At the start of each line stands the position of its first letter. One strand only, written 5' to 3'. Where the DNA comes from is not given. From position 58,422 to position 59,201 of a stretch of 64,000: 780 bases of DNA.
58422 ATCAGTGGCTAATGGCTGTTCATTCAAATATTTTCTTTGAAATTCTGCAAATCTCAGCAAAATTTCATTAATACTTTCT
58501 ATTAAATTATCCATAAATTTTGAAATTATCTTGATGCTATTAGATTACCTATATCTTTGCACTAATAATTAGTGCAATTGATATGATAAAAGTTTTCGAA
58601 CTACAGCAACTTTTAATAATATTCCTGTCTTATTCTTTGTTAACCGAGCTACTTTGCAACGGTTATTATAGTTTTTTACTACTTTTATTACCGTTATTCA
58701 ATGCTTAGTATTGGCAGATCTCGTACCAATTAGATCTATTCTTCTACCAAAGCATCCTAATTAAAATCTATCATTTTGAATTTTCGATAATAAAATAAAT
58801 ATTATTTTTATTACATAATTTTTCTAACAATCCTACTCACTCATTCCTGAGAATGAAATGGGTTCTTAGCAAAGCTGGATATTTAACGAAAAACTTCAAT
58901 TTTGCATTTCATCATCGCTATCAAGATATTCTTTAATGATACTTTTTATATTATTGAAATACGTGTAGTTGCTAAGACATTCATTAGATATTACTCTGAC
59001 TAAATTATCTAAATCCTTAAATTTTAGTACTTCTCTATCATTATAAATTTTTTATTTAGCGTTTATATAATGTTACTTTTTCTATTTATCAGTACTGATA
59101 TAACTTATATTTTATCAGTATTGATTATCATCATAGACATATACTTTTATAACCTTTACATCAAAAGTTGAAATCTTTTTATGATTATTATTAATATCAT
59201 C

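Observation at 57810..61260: Extremely AT-rich island of three small minus-strand orphan ORFs plus a paralog remnant between the giant ATPase gene and the Sel1 array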

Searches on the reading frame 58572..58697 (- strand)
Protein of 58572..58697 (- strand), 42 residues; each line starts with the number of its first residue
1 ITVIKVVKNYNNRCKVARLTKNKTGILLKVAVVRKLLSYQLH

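Call 84: search_protein_families(library=pfam, proteins=[window:58572-58697:-], max_evalue=1)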
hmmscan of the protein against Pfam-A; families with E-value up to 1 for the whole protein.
seq(42 aa): 0 families

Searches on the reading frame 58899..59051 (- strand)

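Call 84: search_protein_families(library=pfam, proteins=[window:58899-59051:-], max_evalue=1)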
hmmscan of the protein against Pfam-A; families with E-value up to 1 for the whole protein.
seq(51 aa): 1 family
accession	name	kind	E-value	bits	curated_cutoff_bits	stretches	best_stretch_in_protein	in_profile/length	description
PF21051.3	ARMC9_LisH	-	0.00084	19.9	27.3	0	6-25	9-28/32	ARMC9, LIS1 homology motif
